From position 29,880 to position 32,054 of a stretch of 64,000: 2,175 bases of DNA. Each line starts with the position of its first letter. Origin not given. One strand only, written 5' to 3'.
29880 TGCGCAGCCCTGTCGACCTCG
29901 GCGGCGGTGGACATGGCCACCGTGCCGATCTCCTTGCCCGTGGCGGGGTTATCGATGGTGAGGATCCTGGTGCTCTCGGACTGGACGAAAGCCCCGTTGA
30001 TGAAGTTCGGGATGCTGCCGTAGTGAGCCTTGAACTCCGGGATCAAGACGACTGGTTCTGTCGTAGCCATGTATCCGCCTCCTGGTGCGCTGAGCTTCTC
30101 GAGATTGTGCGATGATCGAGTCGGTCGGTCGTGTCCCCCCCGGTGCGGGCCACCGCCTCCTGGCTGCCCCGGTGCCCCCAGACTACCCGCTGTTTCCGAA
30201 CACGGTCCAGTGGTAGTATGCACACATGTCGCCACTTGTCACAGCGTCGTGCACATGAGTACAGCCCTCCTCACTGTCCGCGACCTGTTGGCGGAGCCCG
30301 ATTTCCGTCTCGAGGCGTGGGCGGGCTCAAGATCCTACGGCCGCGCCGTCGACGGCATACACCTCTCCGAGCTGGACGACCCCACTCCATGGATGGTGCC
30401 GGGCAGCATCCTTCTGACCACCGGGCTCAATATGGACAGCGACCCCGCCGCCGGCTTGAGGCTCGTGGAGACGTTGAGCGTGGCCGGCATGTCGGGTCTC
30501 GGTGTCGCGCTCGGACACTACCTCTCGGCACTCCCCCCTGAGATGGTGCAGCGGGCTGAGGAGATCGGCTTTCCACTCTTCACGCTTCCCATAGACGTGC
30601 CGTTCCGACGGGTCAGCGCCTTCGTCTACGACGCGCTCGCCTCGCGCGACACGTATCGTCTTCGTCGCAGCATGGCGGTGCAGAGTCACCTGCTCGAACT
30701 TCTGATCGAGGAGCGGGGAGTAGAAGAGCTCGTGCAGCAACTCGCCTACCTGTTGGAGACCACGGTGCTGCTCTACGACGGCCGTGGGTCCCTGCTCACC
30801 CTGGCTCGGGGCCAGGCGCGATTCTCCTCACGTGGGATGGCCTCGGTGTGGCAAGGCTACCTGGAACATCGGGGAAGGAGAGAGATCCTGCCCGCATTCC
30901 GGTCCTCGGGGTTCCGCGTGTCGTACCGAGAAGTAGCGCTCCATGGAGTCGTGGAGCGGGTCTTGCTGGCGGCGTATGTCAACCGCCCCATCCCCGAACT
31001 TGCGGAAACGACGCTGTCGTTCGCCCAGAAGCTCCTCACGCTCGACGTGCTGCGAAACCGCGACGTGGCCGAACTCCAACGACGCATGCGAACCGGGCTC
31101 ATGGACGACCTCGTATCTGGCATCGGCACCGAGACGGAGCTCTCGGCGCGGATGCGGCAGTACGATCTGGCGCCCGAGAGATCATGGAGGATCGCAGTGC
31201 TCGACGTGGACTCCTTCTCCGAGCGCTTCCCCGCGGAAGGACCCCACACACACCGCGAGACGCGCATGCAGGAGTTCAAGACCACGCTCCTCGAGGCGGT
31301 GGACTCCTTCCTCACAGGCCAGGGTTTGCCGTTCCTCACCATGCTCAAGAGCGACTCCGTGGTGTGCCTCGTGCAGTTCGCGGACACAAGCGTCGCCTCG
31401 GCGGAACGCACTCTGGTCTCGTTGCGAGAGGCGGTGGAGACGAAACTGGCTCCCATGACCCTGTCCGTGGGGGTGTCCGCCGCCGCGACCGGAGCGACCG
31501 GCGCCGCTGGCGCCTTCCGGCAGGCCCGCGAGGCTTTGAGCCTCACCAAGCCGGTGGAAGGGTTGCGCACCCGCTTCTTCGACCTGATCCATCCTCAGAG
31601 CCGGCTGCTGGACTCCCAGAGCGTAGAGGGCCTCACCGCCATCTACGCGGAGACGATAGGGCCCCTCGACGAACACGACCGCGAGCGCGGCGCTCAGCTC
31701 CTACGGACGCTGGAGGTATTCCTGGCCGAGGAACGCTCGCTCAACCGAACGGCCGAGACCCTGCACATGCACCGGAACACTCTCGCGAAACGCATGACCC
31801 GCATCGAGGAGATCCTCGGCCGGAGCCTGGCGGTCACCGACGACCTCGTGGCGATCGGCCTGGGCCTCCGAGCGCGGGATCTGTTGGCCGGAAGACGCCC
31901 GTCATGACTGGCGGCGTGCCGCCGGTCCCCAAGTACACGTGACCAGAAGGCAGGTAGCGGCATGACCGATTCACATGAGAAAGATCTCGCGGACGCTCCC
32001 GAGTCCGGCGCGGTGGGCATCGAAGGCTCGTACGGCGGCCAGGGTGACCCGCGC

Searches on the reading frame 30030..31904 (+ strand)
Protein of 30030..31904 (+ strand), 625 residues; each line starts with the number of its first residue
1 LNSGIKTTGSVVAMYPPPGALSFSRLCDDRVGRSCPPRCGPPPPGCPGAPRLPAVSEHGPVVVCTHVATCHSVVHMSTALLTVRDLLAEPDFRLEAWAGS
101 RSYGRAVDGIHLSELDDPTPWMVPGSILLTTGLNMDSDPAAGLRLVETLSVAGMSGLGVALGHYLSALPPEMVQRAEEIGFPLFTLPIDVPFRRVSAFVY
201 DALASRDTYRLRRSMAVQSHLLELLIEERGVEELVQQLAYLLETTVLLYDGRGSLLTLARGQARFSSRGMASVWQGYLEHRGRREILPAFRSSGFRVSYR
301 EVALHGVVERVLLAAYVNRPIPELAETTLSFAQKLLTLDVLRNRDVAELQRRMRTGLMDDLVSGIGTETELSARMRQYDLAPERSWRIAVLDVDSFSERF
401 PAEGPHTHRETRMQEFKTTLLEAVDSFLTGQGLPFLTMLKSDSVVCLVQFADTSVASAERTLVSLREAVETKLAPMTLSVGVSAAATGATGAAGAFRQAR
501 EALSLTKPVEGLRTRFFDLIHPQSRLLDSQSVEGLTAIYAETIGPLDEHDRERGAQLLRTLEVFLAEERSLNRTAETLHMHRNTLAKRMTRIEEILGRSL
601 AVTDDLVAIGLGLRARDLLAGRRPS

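Call 16: search_protein_families(library=pfam, proteins=[window:30030-31904:+], max_evalue=0.00001)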
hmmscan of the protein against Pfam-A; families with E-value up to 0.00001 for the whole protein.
window:30030-31904:+ (625 aa): 3 families
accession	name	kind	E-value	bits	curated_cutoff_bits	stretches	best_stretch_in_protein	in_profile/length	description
PF07905.16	PucR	-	1.5e-24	87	33.5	1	85-202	1-117/118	Purine catabolism regulatory protein-like family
PF13556.12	HTH_30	-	1.4e-18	66.9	27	1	557-615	1-59/59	PucR C-terminal helix-turn-helix domain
PF17853.6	GGDEF_2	-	3.1e-15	56.8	24.5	1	367-504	5-115/116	GGDEF-like domain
